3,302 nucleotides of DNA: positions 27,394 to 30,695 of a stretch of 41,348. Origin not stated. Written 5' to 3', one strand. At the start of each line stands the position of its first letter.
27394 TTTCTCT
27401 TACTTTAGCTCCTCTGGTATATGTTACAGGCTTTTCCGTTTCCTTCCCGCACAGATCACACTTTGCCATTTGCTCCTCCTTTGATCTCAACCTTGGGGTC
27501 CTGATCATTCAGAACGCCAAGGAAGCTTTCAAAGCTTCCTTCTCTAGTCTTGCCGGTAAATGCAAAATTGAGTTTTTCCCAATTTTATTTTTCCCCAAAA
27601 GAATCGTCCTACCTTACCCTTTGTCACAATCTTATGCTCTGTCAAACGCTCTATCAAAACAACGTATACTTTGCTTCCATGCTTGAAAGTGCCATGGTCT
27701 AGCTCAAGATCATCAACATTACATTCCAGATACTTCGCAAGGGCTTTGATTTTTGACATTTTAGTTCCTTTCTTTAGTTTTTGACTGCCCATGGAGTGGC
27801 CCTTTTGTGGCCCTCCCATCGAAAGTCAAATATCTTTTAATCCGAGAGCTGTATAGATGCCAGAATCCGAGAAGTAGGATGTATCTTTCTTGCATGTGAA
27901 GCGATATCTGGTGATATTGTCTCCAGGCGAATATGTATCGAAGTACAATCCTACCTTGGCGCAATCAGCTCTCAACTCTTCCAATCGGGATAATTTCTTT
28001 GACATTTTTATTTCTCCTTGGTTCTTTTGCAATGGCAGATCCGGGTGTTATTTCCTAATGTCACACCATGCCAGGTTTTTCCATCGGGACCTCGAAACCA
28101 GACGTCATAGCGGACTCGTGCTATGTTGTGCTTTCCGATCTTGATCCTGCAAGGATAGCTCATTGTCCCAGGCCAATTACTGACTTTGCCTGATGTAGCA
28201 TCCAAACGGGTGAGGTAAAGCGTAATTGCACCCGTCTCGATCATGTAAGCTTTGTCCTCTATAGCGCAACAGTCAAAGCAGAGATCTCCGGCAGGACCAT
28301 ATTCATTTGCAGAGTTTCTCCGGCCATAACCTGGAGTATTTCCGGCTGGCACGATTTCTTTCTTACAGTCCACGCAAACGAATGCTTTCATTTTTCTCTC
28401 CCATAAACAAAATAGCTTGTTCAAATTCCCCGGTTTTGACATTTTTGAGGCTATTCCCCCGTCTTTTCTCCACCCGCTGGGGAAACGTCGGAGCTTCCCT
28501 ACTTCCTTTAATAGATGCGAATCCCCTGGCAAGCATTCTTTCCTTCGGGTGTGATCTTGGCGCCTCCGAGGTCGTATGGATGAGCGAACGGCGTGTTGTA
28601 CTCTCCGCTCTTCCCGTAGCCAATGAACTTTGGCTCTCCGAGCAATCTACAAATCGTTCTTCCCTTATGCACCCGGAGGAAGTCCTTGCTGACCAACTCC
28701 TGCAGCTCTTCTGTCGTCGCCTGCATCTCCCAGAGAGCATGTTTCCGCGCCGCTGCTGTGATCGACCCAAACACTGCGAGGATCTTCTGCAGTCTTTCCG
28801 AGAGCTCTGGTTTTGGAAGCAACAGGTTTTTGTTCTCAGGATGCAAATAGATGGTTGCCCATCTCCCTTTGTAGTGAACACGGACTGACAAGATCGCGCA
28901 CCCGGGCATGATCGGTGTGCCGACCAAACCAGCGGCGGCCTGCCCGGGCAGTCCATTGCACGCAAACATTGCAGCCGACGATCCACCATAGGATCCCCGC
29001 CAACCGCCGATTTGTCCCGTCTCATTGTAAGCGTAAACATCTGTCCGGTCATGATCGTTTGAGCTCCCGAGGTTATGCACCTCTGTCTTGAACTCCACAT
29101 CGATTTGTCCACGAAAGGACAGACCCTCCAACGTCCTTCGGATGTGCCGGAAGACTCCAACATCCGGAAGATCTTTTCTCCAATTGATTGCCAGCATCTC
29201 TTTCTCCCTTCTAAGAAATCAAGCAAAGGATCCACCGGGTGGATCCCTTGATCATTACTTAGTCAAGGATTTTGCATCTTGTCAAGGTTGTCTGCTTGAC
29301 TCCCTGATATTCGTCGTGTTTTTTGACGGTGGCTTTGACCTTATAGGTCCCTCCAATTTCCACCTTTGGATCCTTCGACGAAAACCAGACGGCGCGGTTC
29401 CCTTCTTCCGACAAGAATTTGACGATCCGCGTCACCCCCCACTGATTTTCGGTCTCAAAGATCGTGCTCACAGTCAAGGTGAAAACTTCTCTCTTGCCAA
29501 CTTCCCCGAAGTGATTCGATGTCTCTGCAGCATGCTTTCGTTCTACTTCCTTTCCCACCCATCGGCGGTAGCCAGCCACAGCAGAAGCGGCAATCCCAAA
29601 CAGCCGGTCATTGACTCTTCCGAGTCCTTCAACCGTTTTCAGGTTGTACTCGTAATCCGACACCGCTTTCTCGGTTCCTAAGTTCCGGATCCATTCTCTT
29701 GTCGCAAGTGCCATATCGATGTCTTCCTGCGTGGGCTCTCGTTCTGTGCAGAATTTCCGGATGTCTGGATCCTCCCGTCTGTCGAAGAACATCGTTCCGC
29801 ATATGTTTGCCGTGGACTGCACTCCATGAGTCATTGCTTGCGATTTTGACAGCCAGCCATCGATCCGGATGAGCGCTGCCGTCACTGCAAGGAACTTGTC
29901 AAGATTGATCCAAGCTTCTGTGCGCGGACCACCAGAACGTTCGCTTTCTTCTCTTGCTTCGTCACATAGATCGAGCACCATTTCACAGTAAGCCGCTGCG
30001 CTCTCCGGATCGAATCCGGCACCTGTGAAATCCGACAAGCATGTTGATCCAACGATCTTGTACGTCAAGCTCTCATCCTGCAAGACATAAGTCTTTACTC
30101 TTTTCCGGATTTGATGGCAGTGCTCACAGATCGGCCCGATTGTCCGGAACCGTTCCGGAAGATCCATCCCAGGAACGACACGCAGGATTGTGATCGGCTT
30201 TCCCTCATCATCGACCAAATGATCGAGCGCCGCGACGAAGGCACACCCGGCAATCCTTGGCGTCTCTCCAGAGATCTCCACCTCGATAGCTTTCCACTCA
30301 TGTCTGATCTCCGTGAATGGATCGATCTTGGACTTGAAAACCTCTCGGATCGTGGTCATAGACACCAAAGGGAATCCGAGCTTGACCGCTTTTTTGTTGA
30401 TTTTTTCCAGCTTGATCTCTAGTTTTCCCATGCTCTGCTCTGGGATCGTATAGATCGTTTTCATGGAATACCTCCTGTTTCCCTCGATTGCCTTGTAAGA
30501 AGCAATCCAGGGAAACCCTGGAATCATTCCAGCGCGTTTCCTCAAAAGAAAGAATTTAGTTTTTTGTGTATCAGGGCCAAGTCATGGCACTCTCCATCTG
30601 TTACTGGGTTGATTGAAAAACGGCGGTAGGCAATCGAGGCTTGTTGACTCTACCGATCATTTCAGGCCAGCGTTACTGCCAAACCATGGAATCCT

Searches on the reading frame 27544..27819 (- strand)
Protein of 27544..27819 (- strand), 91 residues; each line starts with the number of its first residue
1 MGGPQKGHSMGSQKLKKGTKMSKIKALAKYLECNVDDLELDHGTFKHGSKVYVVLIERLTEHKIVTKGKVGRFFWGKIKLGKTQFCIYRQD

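Call 62: search_protein_families(library=pfam, proteins=[window:27544-27819:-], max_evalue=0.1)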
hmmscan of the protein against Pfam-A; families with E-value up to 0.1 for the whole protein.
window:27544-27819:- (91 aa): 2 families
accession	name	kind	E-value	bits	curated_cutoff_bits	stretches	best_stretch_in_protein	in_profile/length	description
PF13443.12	HTH_26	-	0.058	14.1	22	0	14-38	29-57/63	Cro/C1-type HTH DNA-binding domain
PF03831.20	YjdM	-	0.091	13.1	23.2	0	12-37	27-55/69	PhnA domain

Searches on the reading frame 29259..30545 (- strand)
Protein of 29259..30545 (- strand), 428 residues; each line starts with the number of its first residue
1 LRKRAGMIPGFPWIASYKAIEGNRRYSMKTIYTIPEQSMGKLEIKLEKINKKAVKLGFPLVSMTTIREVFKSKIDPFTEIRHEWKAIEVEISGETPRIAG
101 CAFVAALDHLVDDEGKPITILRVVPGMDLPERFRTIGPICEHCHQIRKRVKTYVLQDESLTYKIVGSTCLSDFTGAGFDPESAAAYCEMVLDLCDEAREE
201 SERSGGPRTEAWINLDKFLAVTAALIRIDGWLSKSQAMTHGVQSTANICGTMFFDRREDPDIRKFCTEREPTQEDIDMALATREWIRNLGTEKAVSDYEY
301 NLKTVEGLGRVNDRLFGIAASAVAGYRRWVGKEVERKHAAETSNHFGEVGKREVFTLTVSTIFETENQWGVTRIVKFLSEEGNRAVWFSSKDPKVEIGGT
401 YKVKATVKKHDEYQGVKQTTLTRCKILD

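Call 9: search_protein_families(library=pfam, proteins=[window:29259-30545:-], max_evalue=0.01)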
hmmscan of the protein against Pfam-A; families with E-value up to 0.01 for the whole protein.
window:29259-30545:- (428 aa): 0 families

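Call 11: search_protein_families(library=phrogs, proteins=[window:29259-30545:-], max_evalue=0.01)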
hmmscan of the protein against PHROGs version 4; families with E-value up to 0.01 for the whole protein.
window:29259-30545:- (428 aa): 5 families
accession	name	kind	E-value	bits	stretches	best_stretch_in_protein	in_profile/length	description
phrog_2319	-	unknown function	4.2e-69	234.7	1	31-426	5-396/399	-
phrog_3628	-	unknown function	1.4e-15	58.3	1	333-427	161-256/257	-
phrog_27218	-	unknown function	5.2e-13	50.2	1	342-426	106-189/192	-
phrog_30451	-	unknown function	1.4e-10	42.1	1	325-426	172-279/287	-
phrog_4095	-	unknown function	3.1e-06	28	1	336-426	127-225/234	-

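Call 17: find_homologous_proteins(query=window:29259-30545:-)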
Query window:29259-30545:- (428 aa): 291 proteins with E <= 0.001 among 6006 candidates; the best 120 are listed.
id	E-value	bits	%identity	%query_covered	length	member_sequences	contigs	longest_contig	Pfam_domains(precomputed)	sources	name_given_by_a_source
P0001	9.2e-287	968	100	99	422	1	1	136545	-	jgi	jgi:hypothetical protein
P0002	1.0e-85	306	43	93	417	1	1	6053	-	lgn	-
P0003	6.9e-83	297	43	91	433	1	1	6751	-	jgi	-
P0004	1.3e-79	286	40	94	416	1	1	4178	-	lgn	-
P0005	1.7e-79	286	40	93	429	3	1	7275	-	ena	-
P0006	5.3e-74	268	38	93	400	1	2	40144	-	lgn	-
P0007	7.0e-73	264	40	97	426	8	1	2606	-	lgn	-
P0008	6.3e-70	254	38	93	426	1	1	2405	-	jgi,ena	-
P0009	4.0e-68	248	37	93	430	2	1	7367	-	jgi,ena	-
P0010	2.1e-67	246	38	93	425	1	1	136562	-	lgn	-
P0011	1.2e-66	243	38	94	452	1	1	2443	-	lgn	-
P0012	2.9e-66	242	39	92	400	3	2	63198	-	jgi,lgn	jgi:hypothetical protein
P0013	3.0e-66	242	37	93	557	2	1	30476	-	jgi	-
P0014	6.3e-66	241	35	93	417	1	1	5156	-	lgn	-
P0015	9.9e-65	237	37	92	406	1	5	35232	-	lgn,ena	-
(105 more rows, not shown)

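Call 18: find_encoding_contigs(protein=P0001, flank=10000, max_places=4)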
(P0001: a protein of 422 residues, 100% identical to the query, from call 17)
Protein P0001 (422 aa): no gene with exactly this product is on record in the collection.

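Call 19: find_encoding_contigs(protein=P0006, flank=10000, max_places=4)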
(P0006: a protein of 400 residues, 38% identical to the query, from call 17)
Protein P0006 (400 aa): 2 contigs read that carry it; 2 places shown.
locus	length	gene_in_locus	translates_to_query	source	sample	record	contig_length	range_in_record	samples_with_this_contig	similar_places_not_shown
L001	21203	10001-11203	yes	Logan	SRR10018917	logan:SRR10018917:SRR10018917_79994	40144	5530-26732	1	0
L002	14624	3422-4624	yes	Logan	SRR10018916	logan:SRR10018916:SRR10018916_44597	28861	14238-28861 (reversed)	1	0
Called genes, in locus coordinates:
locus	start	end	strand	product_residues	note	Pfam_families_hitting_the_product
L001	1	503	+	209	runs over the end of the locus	PF02075:RuvC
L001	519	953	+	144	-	-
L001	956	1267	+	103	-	-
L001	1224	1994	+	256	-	-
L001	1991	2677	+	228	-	-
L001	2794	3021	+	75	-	-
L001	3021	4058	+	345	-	-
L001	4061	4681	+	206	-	PF01510:Amidase_2 (weak)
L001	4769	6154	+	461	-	PF04679:DNA_ligase_A_C (weak)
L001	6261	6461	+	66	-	-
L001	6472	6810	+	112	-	-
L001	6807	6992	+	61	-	-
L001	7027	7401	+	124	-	-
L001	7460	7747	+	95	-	-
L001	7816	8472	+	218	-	-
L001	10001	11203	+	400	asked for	-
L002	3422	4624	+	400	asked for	-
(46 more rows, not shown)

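Call 20: find_encoding_contigs(protein=P0010, flank=10000, max_places=4)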
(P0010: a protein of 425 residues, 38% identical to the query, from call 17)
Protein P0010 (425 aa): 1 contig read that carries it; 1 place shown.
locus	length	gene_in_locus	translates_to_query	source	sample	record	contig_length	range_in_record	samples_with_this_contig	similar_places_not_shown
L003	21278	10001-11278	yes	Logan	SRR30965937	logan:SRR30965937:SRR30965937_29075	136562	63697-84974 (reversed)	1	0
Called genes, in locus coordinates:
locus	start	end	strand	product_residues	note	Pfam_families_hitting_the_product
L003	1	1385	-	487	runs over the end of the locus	PF03237:Terminase_6N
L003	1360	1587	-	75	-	PF01381:HTH_3, PF12844:HTH_19, PF13443:HTH_26 (weak), PF13560:HTH_31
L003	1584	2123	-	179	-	PF26476:DUF8149 (faint)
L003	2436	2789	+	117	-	-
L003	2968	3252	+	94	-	-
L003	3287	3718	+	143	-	PF19474:DUF6011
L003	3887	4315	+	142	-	PF06094:GGACT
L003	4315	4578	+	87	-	-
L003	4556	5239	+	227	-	-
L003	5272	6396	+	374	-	-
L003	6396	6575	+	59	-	-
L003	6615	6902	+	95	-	-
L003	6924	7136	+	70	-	-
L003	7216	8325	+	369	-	PF00589:Phage_integrase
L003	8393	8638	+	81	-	-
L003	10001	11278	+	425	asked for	-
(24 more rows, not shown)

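Call 27: find_related_loci(query=window:29259-30545:-, collection=viral_contigs, flank=10000)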
Query window:29259-30545:- (428 aa) in viral_contigs; peptide patterns used: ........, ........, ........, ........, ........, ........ (x = any residue, [..] = any of these).
1 stretches matched a pattern; 1 encode a relative of the query (tblastn E <= 1e-3); 1 distinct loci.
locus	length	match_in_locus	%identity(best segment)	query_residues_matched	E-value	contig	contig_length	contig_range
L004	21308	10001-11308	33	29-423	9e-45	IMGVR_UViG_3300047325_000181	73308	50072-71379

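Call 30: list_cluster_members(proteins=[P0001, P0002, P0003, P0005])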
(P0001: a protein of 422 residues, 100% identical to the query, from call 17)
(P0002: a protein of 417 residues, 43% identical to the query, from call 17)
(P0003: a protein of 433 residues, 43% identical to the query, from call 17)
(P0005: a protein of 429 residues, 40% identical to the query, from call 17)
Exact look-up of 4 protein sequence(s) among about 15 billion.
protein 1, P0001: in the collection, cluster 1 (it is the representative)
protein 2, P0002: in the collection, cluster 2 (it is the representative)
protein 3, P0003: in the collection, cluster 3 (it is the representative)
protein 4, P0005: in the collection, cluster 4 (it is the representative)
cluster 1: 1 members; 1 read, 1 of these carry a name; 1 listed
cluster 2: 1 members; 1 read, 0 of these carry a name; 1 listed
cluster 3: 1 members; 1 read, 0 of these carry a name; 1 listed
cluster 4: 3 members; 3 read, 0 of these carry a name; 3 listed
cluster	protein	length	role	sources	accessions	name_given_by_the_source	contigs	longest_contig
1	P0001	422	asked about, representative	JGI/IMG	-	hypothetical protein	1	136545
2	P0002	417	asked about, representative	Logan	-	-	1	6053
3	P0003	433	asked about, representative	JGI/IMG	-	-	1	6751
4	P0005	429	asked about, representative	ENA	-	-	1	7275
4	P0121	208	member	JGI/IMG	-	-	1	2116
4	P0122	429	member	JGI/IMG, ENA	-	-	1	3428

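Call 37: search_dna_similar(query=window:29259-30545:-, collection=phages, mode=protein, max_rows=15)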
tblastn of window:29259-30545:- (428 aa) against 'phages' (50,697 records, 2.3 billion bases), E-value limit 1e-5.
Records with a match: 185; places in all: 185; records where one place covers at least 80% of the query: 126.
Best place of each record, by identity: <60% 185.
By first word of the organism name: Vibrio 111; Klebsiella 22; Aeromonas 11; Brevundimonas 7; Streptomyces 4; Cronobacter 4; Rhodococcus 4; Caulobacter 4; Gordonia 3; Salmonella 3; and 11 more.
By host as written in the record: - 83; Klebsiella pneumoniae 11; Aeromonas salmonicida 7; Brevundimonas pondensis LVF1 6; Vibrio parahaemolyticus 5; Vibrio sp. 4; Vibrio crassostreae 3; Ruegeria pomeroyi DSS-3 3; and 44 more.
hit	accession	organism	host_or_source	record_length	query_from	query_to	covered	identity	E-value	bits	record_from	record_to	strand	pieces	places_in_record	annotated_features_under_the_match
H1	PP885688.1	Tunturiibacter phage Tunturi_5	Tunturiibacter psychrotolerans X4BP1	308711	91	428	79%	36.3%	2e-56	206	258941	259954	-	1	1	RecT-like ssDNA annealing protein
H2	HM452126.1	Aeromonas phage phiAS5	Aeromonas salmonicida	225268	13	428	97%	28.5%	3e-30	129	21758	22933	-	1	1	hypothetical protein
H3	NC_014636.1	Aeromonas phage phiAS5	Aeromonas salmonicida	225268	13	428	97%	28.5%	3e-30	129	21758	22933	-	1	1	hypothetical protein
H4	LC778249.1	Aeromonas phage phiWae14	urban sewage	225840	13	428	97%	28.5%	4e-30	129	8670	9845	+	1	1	hypothetical protein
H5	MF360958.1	Salicola phage SCTP-2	Salicola sp. PV4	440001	30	426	93%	29.6%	6e-35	143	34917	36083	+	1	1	41: hypothetical protein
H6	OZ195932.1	Vibrio phage D481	Seawater and oysters mix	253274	14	427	97%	27.6%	1e-18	94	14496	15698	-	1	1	hypothetical protein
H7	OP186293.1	Rhodobacter phage RcXuper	Rhodobacter capsulatus YW1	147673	25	428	94%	27.8%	3e-24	111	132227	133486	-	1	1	hypothetical protein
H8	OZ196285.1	Vibrio phage F86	Seawater and oysters mix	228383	27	427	94%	27.8%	6e-23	107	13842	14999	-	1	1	hypothetical protein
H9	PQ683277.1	phage Simon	raw sewage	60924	53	424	87%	29.5%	7e-31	131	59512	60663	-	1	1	record has no annotation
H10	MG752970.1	Ralstonia phage RsoM2USA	Ralstonia solanacearum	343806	31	426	93%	27.7%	2e-20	100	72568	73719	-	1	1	hypothetical protein (x3)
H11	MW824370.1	Vibrio phage 144E46.1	Vibrio crassostreae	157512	6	423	98%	25.8%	1e-13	79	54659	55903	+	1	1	hypothetical protein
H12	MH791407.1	Aeromonas phage AsFcp_4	Aeromonas salmonicida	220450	53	426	87%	28.8%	1e-29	127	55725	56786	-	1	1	hypothetical protein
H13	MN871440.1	Aeromonas phage AsFcp_1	Aeromonas salmonicida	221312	53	426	87%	28.8%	1e-29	127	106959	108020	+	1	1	record has no annotation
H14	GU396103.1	Aeromonas phage PX29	Aeromonas salmonicida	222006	53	426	87%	28.8%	2e-28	124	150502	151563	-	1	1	conserved hypothetical protein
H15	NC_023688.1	Aeromonas phage PX29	Aeromonas salmonicida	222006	53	426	87%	28.8%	2e-28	124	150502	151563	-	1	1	hypothetical protein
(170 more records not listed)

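Call 40: get_annotated_region(hit=H1, flank=15000)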
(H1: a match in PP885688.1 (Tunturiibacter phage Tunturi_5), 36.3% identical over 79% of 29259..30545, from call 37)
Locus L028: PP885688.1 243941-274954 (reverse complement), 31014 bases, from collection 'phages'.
description: Tunturiibacter phage Tunturi_5, complete genome.
organism: Tunturiibacter phage Tunturi_5 (NCBI taxid 3378199)
taxonomy: Viruses; Duplodnaviria; Heunggongvirae; Uroviricota; Caudoviricetes
host: Tunturiibacter psychrotolerans X4BP1; source: soil; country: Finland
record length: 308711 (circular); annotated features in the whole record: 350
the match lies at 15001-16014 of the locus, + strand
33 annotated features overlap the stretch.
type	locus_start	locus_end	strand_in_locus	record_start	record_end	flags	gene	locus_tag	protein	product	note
CDS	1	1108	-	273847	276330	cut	-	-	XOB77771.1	DNA ejection protein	ORF328; gp328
CDS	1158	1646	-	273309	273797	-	-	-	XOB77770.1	hypothetical protein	ORF327; gp327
CDS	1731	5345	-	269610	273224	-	-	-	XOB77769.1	tail sheath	ORF326; gp326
CDS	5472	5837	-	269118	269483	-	-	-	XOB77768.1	hypothetical protein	ORF325; gp325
CDS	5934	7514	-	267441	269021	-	-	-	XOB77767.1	tail terminator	ORF324; gp324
CDS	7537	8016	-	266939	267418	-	-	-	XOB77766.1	hypothetical protein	ORF323; gp323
CDS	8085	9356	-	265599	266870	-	-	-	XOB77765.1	minor tail protein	ORF322; gp322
CDS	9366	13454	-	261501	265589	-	-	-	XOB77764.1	MutT/NUDIX hydrolase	ORF321; gp321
CDS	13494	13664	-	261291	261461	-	-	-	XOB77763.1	hypothetical protein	ORF320; gp320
CDS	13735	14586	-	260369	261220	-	-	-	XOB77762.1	head-tail connector protein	ORF319; gp319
CDS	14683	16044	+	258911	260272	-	-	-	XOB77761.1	RecT-like ssDNA annealing protein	ORF318; gp318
CDS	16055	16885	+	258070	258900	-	-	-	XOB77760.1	hypothetical protein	ORF317; gp317; DefenseFinder protein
CDS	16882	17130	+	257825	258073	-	-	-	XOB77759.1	hypothetical protein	ORF316; gp316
CDS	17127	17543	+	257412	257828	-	-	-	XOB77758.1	hypothetical protein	ORF315; gp315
CDS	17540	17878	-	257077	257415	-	-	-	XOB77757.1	hypothetical protein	ORF314; gp314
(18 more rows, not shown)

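Call 50: find_encoding_contigs(protein=P0003, flank=10000, max_places=3)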
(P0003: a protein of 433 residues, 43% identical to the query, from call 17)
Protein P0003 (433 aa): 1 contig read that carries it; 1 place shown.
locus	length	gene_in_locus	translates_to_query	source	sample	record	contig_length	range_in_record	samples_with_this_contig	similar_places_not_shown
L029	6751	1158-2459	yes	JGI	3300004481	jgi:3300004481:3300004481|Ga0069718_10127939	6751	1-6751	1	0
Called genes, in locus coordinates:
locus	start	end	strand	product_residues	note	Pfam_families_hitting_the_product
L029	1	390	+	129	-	?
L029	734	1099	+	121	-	-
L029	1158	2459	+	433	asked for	-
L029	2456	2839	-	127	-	-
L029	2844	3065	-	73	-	PF00085:Thioredoxin, PF13098:Thioredoxin_2 (weak)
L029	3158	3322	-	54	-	-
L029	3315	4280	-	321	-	-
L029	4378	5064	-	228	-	PF00149:Metallophos (weak), PF12850:Metallophos_2 (faint)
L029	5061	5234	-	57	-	-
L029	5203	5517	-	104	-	-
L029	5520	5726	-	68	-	PF21349:RUBY_RBDX (weak)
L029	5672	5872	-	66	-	-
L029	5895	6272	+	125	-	-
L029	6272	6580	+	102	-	-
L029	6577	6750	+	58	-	?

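Call 51: find_encoding_contigs(protein=P0005, flank=10000, max_places=3)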
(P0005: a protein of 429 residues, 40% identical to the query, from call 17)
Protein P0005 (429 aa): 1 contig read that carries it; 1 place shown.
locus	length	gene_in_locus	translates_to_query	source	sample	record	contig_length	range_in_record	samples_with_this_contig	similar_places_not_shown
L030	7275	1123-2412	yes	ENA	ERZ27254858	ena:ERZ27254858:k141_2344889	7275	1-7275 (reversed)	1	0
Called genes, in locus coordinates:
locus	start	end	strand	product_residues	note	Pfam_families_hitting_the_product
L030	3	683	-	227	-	?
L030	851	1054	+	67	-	-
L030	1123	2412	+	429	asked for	-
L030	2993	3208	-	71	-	PF13560:HTH_31, PF12844:HTH_19 (weak), PF01381:HTH_3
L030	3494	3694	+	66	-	-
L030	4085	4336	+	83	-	-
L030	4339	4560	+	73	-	-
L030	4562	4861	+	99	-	PF27050:Phage_P22_Y8K6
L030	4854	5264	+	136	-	-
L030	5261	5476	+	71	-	-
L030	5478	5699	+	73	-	-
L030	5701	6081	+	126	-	-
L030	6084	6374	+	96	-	-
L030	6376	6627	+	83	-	-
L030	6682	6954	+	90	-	-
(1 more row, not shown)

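Call 52: find_encoding_contigs(protein=P0002, flank=10000, max_places=3)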
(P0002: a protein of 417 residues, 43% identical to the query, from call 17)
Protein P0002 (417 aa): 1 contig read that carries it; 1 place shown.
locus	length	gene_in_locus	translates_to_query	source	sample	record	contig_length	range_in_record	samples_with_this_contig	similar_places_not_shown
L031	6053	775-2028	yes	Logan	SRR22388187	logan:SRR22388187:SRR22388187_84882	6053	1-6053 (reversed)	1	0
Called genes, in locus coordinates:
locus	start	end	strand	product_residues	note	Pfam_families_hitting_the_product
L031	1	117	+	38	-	?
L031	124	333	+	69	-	-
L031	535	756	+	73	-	-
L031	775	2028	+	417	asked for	-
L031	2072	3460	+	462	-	-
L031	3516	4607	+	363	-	PF00712:DNA_pol3_beta, PF02767:DNA_pol3_beta_2 (faint), PF02768:DNA_pol3_beta_3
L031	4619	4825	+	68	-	-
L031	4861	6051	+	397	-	?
